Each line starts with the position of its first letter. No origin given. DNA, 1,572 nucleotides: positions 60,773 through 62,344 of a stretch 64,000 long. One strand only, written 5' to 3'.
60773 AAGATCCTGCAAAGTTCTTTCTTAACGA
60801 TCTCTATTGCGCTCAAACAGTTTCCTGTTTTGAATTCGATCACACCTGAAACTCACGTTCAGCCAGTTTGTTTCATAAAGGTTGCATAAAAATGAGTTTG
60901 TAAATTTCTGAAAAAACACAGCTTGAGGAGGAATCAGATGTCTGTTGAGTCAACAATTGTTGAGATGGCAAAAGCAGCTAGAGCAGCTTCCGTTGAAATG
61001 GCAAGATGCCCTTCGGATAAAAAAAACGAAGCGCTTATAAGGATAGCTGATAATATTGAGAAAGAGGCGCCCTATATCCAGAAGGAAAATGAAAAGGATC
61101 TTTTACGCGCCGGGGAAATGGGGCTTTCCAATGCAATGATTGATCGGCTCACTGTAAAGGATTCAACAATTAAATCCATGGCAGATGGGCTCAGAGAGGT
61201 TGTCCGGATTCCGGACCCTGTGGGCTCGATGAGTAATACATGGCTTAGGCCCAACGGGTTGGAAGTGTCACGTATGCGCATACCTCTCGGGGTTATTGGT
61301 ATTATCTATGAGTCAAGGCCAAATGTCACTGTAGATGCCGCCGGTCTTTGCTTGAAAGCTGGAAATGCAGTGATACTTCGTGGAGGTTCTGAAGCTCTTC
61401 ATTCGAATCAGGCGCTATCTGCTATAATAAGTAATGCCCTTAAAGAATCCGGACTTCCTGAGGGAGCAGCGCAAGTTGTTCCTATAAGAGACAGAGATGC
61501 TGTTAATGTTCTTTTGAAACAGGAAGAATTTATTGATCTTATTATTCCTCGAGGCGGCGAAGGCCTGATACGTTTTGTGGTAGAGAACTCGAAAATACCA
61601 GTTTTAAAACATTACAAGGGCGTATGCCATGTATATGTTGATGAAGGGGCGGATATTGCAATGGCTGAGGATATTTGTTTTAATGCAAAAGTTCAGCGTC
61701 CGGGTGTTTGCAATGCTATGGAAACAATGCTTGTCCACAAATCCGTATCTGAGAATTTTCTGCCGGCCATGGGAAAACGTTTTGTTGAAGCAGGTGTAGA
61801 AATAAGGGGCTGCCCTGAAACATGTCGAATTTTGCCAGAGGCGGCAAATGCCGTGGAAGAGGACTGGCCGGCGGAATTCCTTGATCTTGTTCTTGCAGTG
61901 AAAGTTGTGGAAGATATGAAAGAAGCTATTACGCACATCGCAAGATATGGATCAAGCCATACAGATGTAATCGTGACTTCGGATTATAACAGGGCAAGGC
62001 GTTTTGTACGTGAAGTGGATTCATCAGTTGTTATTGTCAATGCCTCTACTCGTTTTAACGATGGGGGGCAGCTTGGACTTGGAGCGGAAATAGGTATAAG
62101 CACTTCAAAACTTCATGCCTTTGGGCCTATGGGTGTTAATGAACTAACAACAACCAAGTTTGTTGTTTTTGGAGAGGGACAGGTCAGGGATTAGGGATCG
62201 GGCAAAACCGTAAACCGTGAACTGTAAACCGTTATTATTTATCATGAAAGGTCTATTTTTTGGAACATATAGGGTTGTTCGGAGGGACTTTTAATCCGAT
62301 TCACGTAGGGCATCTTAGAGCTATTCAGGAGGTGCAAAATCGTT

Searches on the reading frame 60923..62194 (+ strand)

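Call 65: search_protein_families(library=pfam, proteins=[window:60923-62194:+], max_evalue=0.00001)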
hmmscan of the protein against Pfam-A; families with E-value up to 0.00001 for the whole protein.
window:60923-62194:+ (423 aa): 1 family
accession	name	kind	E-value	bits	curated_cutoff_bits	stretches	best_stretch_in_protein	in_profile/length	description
PF00171.27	Aldedh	-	2.5e-22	79.5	23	1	10-287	29-293/461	Aldehyde dehydrogenase family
